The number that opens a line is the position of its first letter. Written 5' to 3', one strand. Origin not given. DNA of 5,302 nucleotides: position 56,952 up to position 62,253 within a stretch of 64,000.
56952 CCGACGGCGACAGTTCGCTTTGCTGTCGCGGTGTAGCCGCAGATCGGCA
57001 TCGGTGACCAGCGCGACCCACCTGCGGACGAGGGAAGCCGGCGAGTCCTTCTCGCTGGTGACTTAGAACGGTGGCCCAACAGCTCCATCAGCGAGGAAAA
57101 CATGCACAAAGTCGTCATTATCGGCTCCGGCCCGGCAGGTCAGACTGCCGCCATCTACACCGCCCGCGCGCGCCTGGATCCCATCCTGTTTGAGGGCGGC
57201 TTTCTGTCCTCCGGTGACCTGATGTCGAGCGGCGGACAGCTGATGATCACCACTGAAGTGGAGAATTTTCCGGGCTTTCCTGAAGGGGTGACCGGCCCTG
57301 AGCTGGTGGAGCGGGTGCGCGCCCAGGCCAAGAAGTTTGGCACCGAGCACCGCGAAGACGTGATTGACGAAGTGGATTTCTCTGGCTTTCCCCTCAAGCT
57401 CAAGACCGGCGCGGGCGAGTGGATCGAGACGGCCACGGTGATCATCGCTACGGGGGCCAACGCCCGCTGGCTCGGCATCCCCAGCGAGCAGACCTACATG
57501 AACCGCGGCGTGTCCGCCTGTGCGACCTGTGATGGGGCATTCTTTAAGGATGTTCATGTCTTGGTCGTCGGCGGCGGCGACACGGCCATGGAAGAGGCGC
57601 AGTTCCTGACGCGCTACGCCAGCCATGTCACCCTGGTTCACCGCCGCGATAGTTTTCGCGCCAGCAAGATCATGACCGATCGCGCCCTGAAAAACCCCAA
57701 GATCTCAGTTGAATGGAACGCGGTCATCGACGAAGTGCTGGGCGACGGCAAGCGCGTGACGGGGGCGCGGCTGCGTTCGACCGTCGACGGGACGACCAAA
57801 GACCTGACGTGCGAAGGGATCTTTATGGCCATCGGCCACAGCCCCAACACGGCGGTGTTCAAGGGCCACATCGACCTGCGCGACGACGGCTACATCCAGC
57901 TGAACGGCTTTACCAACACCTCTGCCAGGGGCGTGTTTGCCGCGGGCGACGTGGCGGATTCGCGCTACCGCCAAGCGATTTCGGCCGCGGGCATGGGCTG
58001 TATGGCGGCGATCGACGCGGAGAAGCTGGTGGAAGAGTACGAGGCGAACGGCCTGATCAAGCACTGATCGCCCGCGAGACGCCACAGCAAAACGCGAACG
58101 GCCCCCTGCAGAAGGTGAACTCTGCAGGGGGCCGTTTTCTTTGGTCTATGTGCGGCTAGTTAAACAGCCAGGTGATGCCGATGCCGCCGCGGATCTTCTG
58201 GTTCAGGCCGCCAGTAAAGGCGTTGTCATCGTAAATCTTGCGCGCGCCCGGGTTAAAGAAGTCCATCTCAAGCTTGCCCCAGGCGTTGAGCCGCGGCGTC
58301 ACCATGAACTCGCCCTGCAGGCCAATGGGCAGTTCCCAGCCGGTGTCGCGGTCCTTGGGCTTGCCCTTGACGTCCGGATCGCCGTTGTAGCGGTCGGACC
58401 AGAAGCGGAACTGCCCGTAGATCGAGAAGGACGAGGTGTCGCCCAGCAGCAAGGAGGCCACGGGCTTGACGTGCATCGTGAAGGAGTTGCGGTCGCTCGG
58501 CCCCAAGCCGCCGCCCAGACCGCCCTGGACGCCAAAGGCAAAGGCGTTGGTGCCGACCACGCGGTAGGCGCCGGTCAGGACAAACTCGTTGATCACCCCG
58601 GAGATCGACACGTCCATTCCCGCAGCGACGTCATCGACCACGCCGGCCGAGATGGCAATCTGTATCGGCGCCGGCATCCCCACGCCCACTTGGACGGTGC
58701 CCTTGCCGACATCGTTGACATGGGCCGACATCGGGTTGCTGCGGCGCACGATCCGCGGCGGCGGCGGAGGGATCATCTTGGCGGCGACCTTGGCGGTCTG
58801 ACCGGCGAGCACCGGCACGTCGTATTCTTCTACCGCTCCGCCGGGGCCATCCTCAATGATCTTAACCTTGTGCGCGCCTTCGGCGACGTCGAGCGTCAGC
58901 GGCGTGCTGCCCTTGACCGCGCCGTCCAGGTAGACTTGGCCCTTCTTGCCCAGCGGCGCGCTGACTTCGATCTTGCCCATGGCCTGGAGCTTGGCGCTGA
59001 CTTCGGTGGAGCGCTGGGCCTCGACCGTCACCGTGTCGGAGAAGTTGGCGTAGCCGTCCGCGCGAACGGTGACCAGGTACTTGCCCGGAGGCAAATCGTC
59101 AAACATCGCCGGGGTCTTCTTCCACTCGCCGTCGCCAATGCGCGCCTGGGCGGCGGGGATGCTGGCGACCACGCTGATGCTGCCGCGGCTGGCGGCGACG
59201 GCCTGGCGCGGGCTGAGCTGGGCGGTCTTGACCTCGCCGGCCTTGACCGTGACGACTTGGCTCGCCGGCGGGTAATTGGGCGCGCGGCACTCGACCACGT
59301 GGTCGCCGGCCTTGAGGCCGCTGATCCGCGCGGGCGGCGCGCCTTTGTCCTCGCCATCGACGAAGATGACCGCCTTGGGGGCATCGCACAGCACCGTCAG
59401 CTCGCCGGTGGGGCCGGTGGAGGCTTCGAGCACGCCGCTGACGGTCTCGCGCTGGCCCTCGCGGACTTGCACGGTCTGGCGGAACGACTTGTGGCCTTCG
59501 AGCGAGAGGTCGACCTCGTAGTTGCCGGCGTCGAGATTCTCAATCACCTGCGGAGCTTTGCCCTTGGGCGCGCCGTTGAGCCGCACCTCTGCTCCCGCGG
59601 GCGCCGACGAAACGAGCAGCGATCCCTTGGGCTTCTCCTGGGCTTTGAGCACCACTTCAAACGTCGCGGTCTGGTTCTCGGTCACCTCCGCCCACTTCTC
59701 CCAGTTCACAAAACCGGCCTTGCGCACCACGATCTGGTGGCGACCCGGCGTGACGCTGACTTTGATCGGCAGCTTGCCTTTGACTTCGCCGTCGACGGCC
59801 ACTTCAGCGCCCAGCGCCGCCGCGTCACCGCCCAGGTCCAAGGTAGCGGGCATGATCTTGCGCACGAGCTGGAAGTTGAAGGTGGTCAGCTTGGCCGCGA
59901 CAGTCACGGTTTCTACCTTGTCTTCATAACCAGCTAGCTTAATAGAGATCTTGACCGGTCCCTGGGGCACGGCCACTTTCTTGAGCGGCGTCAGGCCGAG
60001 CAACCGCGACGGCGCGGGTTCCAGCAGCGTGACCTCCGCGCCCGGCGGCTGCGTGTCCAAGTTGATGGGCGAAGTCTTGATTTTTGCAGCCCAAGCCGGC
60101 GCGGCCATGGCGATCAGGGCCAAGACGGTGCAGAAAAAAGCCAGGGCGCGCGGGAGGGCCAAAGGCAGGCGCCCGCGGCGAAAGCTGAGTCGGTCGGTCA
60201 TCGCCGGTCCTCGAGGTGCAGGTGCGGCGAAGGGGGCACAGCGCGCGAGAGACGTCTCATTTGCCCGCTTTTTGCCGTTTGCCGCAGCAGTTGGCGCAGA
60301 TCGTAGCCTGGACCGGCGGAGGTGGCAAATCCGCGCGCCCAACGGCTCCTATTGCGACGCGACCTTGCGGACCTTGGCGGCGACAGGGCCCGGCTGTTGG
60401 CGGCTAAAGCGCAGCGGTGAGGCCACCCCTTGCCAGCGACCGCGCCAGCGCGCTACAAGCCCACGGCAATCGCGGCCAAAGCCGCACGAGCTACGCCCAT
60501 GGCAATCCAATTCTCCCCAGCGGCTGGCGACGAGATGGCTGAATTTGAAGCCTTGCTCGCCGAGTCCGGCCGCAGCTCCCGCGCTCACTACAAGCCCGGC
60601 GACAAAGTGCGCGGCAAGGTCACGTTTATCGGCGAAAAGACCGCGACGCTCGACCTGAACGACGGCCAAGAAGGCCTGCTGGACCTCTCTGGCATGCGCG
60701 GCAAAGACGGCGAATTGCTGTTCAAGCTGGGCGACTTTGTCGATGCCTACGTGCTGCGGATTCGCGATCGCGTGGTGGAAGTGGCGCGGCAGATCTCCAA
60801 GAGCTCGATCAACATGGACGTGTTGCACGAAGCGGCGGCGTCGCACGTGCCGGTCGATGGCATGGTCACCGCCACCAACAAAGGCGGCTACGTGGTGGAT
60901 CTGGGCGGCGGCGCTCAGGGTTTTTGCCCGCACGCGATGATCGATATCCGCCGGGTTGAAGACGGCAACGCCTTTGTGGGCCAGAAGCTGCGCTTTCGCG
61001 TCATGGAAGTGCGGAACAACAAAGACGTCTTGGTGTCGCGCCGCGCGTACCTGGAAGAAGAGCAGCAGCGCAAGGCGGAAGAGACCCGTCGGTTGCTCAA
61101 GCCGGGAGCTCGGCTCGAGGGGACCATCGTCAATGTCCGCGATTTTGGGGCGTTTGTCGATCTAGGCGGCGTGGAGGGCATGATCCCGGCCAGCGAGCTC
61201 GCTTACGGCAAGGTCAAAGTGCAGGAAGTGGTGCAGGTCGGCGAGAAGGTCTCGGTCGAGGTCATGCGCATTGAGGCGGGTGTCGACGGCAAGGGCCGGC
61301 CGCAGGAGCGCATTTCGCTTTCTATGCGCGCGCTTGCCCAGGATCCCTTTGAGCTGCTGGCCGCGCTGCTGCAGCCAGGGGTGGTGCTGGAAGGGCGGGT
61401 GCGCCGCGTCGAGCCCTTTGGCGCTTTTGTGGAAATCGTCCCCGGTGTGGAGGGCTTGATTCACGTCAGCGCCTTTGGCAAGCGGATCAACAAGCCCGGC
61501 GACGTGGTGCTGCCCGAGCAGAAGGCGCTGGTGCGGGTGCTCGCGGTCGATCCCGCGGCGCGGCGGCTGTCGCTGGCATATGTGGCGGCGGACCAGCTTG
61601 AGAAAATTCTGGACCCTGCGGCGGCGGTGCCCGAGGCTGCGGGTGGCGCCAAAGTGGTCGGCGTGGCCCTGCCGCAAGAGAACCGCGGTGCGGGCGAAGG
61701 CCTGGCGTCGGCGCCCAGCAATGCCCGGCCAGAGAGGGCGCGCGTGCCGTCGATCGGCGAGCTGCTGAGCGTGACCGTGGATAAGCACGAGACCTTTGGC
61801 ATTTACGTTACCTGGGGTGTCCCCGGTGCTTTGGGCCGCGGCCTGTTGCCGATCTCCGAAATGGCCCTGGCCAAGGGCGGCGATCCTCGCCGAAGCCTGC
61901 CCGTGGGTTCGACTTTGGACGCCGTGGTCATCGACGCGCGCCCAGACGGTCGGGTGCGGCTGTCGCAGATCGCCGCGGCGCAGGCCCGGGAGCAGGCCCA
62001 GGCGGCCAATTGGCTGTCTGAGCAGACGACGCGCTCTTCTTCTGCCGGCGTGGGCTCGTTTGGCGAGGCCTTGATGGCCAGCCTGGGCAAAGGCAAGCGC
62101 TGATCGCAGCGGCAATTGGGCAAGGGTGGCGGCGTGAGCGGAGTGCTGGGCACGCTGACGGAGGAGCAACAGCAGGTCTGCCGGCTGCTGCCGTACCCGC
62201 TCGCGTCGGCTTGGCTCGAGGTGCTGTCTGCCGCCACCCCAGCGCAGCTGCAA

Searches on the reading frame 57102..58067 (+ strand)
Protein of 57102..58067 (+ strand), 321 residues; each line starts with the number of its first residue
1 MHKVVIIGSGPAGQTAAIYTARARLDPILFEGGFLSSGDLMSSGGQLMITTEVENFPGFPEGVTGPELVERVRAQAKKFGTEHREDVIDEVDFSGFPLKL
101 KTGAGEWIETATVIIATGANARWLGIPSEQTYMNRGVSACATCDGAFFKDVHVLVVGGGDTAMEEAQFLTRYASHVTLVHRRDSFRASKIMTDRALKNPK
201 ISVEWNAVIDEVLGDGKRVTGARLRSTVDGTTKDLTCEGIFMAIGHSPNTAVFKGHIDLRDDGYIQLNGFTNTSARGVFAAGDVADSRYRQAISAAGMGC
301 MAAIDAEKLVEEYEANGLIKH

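Call 31: search_protein_families(library=pfam, proteins=[window:57102-58067:+], max_evalue=0.001)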
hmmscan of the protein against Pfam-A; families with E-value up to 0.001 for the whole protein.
window:57102-58067:+ (321 aa): 11 families
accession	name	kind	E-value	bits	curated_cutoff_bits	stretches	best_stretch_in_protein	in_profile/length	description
PF07992.20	Pyr_redox_2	-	1.9e-48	165.8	26.1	1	3-299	2-291/291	Pyridine nucleotide-disulphide oxidoreductase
PF00070.33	Pyr_redox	-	1.3e-18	67.7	22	1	152-224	1-79/82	Pyridine nucleotide-disulphide oxidoreductase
PF13738.12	Pyr_redox_3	-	1.7e-15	57.5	30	1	88-282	104-305/305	Pyridine nucleotide-disulphide oxidoreductase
PF01494.25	FAD_binding_3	-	1.2e-05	25.2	22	0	150-184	1-35/349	FAD binding domain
PF03486.20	HI0933_like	-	2.9e-05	24.1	50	0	3-55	2-55/244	HI0933-like protein Rossmann domain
PF13241.12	NAD_binding_7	-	6.1e-05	24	22.1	0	149-187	6-45/104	Putative NAD(P)-binding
PF01266.30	DAO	-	7.4e-05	22.9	27.9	0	3-48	1-47/353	FAD dependent oxidoreductase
PF00890.30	FAD_binding_2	-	8.6e-05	22.3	20.4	1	4-51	2-49/414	FAD binding domain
PF12831.13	FAD_oxidored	-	0.00027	20.8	27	0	4-78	2-74/416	FAD dependent oxidoreductase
PF01134.28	GIDA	-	0.00039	20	22.1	0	3-30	1-28/391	Glucose inhibited division protein A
PF01946.23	Thi4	-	0.0005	19.8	26.2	0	3-48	19-64/235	Thi4 family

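Call 65: search_protein_families(library=ncbifam, proteins=[window:57102-58067:+], max_evalue=0.00001)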
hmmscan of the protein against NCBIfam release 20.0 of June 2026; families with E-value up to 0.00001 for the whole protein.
window:57102-58067:+ (321 aa): 45 families (the best 25 are shown)
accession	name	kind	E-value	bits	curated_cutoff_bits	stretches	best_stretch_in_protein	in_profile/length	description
TIGR01292.1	TRX_reduct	equivalog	3.9e-113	377.2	343.45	1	3-309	2-299/300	thioredoxin-disulfide reductase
NF007614.0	PRK10262.1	equivalog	2.8e-95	319.1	644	1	3-311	8-315/321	thioredoxin-disulfide reductase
TIGR03143.1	AhpF_homolog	hypoth_equivalog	6.6e-80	269.3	687.65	1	2-314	5-312/555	putative alkyl hydroperoxide reductase F subunit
TIGR03140.1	AhpF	equivalog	2.9e-64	217.5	502.9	1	3-306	214-508/515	alkyl hydroperoxide reductase subunit F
TIGR01350.1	lipoamide_DH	equivalog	8.5e-20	70.9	408.8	1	103-303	124-326/461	dihydrolipoyl dehydrogenase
TIGR02053.1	MerA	equivalog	7.1e-19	68.1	454.45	1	100-306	119-328/465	mercury(II) reductase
TIGR03385.1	CoA_CoA_reduc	equivalog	2.4e-15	56.3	578.8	1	112-291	106-289/439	CoA-disulfide reductase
NF009410.0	PRK12771.1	subfamily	4.6e-14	51.9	516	1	113-310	227-445/566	NAD(P)-binding protein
NF010037.0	PRK13512.1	equivalog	6.3e-14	51.7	394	1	112-292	108-286/438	CoA-disulfide reductase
TIGR04018.1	Bthiol_YpdA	hypoth_equivalog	7.5e-14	51.2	339.9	1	101-287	106-291/316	YpdA family putative bacillithiol disulfide reductase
NF005884.0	PRK07846.1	equivalog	1.2e-13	50.5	501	1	97-287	118-306/454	mycothione reductase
NF005883.0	PRK07845.1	equivalog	1.7e-13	50.3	479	1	101-297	131-325/466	NAD(P)H-quinone dehydrogenase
TIGR03452.1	mycothione_red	equivalog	8.1e-13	48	635.65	1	97-287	119-307/452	mycothione reductase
TIGR01316.1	gltA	equivalog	2.3e-12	46.5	471.75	1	152-304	274-443/449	NADPH-dependent glutamate synthase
NF004991.0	PRK06370.1-3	subfamily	2.6e-12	46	620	1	108-290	163-346/509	FAD-containing oxidoreductase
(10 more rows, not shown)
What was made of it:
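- Checked: trxB (57102-58067) passes TIGR01292 with 377 bits against 343 (call 65).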

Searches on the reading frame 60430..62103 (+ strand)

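Call 31: search_protein_families(library=pfam, proteins=[window:60430-62103:+], max_evalue=0.001)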
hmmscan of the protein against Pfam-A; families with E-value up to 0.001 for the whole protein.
window:60430-62103:+ (557 aa): 3 families
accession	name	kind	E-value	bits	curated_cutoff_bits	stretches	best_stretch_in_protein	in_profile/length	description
PF00575.29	S1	-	2.4e-48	162.8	22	3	224-282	3-63/74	S1 RNA binding domain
PF23459.1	S1_RRP5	-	1.3e-15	58.2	27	1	314-382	1-70/72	RRP5 S1 domain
PF13509.12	S1_2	-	6.8e-05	23.3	21.8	0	230-270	6-46/61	S1 domain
